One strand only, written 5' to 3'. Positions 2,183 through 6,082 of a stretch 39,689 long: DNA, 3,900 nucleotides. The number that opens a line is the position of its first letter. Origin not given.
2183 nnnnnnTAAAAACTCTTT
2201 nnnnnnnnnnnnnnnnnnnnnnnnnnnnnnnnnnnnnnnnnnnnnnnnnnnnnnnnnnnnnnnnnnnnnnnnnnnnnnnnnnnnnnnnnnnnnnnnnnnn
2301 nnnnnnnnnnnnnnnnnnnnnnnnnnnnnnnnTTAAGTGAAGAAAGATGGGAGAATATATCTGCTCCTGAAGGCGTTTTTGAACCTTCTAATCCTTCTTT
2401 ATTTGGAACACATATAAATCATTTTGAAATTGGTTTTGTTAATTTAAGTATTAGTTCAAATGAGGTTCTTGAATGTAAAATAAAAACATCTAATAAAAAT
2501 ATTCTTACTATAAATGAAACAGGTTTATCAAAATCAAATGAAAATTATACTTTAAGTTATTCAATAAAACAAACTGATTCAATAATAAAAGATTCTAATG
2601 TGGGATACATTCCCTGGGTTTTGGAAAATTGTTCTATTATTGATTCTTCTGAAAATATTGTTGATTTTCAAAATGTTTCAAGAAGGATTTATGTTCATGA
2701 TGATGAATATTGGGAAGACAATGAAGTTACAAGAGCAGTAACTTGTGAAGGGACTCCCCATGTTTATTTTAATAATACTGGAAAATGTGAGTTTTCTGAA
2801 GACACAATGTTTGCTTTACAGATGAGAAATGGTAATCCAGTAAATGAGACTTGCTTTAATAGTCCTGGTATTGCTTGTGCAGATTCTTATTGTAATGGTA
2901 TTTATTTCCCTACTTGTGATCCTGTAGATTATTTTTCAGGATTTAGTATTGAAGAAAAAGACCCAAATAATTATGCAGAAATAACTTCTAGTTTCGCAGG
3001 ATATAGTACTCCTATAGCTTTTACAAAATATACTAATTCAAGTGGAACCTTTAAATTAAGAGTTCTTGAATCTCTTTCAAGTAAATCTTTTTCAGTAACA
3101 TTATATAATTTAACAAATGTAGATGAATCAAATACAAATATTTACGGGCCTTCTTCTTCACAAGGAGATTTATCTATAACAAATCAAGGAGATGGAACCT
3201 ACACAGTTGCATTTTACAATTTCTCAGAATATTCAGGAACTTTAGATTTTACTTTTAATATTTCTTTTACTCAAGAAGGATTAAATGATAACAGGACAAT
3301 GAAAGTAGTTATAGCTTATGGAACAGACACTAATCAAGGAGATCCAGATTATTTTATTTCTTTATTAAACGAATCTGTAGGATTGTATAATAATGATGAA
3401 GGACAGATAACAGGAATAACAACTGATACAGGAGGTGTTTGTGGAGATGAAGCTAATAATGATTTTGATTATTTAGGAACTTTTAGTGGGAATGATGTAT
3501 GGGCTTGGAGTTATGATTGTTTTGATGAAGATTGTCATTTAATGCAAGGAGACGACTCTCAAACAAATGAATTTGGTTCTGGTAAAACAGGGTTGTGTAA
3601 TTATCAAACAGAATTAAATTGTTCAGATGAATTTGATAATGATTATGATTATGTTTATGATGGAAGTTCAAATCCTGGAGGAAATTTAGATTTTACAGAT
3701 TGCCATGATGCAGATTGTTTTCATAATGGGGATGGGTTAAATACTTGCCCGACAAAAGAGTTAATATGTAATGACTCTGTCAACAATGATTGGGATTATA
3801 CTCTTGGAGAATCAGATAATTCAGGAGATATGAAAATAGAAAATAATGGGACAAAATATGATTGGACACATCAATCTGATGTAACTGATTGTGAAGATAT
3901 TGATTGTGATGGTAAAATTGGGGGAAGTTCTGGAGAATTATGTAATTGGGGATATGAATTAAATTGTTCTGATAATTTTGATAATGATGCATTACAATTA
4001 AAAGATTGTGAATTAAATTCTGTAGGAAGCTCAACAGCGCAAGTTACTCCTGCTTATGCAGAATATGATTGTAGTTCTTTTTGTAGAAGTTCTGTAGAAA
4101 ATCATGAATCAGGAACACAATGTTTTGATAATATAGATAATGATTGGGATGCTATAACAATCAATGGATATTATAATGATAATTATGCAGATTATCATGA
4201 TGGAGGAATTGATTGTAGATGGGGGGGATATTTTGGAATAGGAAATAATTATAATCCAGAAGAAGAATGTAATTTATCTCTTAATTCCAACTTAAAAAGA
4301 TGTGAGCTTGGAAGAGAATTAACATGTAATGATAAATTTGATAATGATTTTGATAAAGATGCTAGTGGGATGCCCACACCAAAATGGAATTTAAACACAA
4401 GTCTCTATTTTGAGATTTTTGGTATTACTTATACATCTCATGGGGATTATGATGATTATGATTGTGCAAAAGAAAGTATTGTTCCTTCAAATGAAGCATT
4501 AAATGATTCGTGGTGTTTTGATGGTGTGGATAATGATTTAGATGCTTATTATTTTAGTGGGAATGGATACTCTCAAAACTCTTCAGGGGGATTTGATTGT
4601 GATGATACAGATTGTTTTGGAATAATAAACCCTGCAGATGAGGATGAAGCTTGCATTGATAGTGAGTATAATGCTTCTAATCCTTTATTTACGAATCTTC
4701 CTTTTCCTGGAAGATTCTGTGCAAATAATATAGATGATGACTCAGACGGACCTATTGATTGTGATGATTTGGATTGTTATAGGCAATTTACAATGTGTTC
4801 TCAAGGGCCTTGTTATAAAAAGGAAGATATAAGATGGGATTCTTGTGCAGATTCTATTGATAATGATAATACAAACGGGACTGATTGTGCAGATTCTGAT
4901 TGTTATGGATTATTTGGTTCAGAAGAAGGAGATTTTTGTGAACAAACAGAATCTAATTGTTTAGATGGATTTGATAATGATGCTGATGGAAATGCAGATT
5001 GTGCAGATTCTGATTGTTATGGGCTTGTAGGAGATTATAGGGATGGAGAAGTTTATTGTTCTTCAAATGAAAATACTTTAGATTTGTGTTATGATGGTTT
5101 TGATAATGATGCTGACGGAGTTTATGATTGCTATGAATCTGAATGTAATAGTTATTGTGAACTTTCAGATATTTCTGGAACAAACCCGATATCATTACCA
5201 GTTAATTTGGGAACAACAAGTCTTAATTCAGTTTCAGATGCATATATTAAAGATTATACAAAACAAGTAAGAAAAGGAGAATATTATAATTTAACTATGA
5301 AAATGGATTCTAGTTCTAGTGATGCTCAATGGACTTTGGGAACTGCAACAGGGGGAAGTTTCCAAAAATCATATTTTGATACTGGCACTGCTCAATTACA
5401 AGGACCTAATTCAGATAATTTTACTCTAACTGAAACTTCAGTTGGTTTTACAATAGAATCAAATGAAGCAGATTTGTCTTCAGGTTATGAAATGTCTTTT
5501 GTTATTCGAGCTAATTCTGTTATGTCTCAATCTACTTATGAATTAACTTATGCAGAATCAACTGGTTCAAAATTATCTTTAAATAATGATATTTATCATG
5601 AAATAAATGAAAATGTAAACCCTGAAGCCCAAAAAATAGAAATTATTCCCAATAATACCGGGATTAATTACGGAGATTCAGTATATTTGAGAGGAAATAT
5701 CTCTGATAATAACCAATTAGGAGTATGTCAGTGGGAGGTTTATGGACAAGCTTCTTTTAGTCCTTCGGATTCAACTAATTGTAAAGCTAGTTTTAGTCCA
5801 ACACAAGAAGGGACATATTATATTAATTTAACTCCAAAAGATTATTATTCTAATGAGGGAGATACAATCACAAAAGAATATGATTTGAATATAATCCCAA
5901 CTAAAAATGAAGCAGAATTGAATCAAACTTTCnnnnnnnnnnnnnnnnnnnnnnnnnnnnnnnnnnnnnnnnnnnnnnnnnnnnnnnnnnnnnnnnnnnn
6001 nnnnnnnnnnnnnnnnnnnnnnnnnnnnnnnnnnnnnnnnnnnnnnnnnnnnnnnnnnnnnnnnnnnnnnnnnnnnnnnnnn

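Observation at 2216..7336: Giant Cys/Asp-rich membrane-anchored surface protein with 11 DNDxD-DCxDxDC modules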

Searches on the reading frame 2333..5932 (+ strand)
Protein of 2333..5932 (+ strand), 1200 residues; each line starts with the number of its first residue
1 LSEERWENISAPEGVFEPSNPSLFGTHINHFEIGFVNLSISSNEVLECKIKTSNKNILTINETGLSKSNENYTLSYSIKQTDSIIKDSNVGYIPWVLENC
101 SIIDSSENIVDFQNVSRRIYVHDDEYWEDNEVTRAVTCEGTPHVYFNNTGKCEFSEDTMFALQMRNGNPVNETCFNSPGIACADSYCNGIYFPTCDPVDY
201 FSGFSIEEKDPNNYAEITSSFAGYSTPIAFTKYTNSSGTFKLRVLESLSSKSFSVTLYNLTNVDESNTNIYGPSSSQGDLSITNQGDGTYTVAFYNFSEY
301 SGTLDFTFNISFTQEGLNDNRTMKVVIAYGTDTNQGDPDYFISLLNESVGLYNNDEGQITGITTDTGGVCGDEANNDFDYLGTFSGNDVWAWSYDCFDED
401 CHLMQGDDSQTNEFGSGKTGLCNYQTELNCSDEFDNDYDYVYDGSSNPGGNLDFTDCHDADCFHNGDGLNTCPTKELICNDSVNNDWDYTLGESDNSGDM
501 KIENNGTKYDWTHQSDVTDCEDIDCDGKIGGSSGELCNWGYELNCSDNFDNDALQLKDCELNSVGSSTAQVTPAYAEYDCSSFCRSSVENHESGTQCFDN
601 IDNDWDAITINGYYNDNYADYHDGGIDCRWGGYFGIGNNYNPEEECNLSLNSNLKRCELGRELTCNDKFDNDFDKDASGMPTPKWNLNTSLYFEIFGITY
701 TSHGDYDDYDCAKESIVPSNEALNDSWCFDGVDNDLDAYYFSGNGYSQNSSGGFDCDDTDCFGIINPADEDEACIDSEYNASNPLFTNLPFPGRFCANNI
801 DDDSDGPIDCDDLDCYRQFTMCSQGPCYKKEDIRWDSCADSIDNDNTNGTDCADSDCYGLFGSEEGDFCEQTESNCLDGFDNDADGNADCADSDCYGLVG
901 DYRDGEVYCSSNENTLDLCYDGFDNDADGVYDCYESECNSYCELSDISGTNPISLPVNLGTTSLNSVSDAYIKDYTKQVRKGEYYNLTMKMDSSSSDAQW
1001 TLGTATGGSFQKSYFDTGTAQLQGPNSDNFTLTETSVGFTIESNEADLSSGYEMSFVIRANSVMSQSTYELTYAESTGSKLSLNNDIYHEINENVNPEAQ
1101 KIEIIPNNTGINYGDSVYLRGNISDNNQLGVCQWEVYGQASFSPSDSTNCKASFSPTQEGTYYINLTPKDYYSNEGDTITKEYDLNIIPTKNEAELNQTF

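Call 55: search_protein_representatives(protein=window:2333-5932:+)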
Query: 1200 residues. Proteins with E-value up to 0.001 (for the whole library): 922; up to 1e-10: 288; up to 1e-30: 90. The best 150 are listed.
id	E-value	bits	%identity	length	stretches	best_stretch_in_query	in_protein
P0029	0.0e+00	2888.0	55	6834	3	6-1199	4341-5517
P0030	0.0e+00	2293.3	48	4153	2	3-1194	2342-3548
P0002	0.0e+00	1681.1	62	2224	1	2-1200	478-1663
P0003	0.0e+00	1566.2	59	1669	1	3-1198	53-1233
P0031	0.0e+00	1538.4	47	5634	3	5-1197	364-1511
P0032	0.0e+00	1497.7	57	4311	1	4-1193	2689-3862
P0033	0.0e+00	1437.9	56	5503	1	4-1198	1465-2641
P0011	0.0e+00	1411.9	57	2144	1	6-1197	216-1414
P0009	0.0e+00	1411.2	54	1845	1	3-1199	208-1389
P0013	0.0e+00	1380.4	55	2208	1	4-1192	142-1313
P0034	0.0e+00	1343.1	54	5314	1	2-1199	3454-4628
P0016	0.0e+00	1326.4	54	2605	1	7-1198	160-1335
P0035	0.0e+00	1326.0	42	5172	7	4-1194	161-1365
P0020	0.0e+00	1307.8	56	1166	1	2-1125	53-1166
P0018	0.0e+00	1284.2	54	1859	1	5-1195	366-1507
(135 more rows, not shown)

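Call 67: search_protein_families(library=pfam, proteins=[P0030, P0032], max_evalue=0.001)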
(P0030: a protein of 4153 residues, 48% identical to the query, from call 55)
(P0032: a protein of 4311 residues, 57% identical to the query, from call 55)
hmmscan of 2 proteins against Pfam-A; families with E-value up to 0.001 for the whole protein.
P0030 (4153 aa): 1 family
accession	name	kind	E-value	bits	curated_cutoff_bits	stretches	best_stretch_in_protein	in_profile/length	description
PF13620.12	CarboxypepD_reg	-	3.9e-05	24.4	32.3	0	3997-4048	13-69/82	Carboxypeptidase regulatory-like domain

P0032 (4311 aa): 8 families
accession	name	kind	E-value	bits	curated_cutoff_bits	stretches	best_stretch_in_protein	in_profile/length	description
PF13385.13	Laminin_G_3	-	8.1e-65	218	27.6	3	922-1086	7-151/151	Concanavalin A-like lectin/glucanases superfamily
PF02973.23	Sialidase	-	7.7e-14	52.1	26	1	1016-1086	110-182/189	Sialidase, N-terminal domain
PF01835.25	MG2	-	1.2e-11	45.2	32.8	1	1540-1621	11-85/96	MG2 domain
PF19077.6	Big_13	-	6.1e-11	43.1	27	0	2420-2491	30-102/102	Bacterial Ig-like domain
PF00354.24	Pentaxin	-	7.2e-11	42.6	25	1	961-1108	42-186/194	Pentaxin family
PF24517.2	CBM96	-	2.1e-10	41.1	26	1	275-448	8-163/164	Carbohydrate-binding module family 96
PF02210.31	Laminin_G_2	-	8.6e-06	26.7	22.9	0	595-668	24-97/126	Laminin G domain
PF17957.7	Big_7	-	0.00028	21.9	24.1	1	1901-1969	5-59/70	Bacterial Ig domain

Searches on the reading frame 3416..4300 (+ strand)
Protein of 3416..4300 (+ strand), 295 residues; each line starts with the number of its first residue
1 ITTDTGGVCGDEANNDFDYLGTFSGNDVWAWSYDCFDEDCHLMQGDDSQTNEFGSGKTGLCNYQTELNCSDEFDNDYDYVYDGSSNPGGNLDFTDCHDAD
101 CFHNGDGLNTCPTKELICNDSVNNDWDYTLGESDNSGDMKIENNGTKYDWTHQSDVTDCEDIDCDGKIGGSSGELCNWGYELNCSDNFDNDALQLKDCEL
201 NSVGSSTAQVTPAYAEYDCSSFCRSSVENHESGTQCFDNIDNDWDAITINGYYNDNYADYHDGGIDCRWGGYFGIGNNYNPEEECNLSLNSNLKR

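Call 16: search_protein_families(library=pfam, proteins=[window:3416-4300:+], max_evalue=10)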
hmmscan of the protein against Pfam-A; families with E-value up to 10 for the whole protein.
window:3416-4300:+ (295 aa): 1 family
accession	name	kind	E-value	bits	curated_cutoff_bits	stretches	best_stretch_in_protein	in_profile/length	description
PF25676.1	T4_Spackle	-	0.92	10.6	27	0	171-193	68-90/96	Bacteriophage T4 Spackle protein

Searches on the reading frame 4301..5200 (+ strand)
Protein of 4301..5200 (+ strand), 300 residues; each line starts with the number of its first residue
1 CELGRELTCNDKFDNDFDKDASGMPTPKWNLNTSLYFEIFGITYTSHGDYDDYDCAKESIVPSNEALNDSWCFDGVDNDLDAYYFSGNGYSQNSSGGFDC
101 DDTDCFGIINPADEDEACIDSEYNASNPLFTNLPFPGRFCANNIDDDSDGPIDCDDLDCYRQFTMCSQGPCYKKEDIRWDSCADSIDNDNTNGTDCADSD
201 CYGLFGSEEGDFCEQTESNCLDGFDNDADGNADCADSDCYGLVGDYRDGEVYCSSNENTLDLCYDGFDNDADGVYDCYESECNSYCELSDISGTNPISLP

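Call 16: search_protein_families(library=pfam, proteins=[window:4301-5200:+], max_evalue=10)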
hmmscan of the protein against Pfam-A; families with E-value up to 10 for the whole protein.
window:4301-5200:+ (300 aa): 1 family
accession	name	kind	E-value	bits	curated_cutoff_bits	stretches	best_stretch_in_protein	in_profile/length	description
PF25578.1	EF-hand_STIM1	-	2.7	8.6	32.2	0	143-156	29-42/80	Stromal interaction molecule 1-like, EF-hand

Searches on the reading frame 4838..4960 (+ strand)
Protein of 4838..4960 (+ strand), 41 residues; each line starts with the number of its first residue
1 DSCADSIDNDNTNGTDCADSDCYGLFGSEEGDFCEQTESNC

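Call 50: search_solved_structures(query=A2, max_evalue=10, show_alignments=5)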
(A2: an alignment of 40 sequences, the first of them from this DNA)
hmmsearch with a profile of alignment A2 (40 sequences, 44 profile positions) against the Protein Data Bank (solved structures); distinct sequences matched with E-value up to 10: 13.
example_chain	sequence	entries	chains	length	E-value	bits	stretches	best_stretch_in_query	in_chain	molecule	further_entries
7plp_A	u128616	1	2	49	5.7e-06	29.6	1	2-34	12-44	Teneurin-4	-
8r54_A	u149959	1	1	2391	0.00061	23.1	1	2-35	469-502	Teneurin-3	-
8r50_B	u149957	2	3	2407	0.00062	23.1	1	2-35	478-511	Teneurin-3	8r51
9igs_A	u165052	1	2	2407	0.00062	23.1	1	2-35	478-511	Isoform A1B1 of Teneurin-3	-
6vhh_A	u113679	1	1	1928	0.0013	22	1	1-36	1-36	Teneurin-2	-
6cmx_A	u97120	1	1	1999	0.0014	22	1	1-36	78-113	Teneurin-2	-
7bam_A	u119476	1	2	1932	0.0016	21.7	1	2-34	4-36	Teneurin-4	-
7ban_A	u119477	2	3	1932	0.0016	21.7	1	2-34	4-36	Teneurin-4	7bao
9g42_A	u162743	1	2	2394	0.0017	21.7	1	1-36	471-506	Teneurin transmembrane protein 2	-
9g41_A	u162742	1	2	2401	0.0017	21.7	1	1-36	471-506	Teneurin transmembrane protein 2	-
9g2h_A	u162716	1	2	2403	0.0017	21.7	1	1-36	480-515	Teneurin transmembrane protein 2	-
9g2f_A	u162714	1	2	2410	0.0017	21.7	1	1-36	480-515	Teneurin transmembrane protein 2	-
8fia_A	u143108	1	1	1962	0.004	20.5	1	2-36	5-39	Teneurin-m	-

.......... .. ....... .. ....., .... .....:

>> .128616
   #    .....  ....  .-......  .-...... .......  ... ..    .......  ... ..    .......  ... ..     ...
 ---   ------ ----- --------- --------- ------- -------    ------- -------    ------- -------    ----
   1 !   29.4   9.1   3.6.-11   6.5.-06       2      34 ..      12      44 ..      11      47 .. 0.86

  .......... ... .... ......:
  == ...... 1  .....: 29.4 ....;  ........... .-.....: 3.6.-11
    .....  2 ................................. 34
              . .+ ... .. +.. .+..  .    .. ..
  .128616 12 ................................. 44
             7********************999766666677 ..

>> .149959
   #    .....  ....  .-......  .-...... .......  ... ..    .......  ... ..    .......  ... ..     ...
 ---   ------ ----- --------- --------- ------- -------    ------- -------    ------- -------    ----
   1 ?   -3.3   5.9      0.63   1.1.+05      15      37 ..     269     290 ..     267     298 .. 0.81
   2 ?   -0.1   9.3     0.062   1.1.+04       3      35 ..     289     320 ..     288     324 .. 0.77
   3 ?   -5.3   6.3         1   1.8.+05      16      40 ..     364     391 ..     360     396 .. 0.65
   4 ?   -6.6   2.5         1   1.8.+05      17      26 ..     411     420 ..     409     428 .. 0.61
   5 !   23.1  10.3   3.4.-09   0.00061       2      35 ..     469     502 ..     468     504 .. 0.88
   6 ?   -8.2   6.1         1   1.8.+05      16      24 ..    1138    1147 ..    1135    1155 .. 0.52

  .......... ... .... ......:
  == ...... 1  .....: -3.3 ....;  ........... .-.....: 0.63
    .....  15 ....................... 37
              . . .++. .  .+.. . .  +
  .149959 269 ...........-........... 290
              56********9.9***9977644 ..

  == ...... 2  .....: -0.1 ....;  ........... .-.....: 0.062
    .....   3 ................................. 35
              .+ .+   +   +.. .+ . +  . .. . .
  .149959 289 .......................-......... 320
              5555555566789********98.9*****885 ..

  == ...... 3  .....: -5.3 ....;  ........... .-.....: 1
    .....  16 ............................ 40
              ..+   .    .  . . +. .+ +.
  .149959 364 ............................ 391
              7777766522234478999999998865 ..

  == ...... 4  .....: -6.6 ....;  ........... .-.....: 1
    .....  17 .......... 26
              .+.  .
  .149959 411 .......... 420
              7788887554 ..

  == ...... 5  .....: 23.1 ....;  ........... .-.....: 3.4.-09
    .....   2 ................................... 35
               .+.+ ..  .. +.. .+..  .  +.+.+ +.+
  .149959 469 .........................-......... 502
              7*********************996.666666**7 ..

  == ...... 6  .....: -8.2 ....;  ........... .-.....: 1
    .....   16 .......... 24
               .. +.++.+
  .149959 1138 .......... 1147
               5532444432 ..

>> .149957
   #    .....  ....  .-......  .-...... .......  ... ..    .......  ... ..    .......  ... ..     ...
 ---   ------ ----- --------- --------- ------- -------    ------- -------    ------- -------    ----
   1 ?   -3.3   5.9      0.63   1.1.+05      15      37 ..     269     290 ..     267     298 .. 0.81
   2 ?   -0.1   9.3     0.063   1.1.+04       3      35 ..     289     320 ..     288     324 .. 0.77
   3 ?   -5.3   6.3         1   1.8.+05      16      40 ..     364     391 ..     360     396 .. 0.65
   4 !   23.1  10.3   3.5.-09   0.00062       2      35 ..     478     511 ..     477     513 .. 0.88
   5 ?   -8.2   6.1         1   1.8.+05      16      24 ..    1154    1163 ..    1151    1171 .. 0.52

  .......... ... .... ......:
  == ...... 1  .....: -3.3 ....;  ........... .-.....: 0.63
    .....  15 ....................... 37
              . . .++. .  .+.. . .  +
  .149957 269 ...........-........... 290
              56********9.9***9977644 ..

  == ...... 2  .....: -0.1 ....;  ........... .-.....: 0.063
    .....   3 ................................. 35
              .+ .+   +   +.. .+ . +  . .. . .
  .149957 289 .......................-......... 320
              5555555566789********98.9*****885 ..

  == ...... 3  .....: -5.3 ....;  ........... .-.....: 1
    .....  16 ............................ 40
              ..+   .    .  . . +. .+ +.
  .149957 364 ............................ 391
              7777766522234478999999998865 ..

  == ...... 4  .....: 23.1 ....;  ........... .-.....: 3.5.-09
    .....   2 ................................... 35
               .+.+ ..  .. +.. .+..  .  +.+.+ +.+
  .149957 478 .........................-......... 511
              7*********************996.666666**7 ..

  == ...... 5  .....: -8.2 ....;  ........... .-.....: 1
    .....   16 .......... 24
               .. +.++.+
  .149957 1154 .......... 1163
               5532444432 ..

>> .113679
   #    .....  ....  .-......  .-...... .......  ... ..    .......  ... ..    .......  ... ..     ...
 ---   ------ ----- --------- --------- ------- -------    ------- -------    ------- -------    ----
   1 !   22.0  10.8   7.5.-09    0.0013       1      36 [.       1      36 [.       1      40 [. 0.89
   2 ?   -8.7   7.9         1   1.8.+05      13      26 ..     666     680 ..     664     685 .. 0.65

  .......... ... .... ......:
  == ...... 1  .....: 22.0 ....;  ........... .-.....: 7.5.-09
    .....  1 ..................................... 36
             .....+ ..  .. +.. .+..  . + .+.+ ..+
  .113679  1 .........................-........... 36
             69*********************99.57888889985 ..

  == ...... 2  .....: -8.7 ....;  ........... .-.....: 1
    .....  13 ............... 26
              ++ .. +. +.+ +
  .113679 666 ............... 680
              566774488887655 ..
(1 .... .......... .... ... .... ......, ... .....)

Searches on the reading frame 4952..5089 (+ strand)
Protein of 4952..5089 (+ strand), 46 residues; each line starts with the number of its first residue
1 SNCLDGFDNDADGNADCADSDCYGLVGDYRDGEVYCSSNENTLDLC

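Call 84: search_protein_families(library=ncbifam, proteins=[window:4952-5089:+], max_evalue=10)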
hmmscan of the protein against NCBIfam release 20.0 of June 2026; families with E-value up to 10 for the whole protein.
seq(46 aa): 1 family
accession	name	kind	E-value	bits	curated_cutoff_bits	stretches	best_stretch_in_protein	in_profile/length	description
NF033662.1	acid_disulf_rpt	repeat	1.8e-08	33.9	41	1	2-24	6-28/32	acidic double-disulfide repeat-containing protein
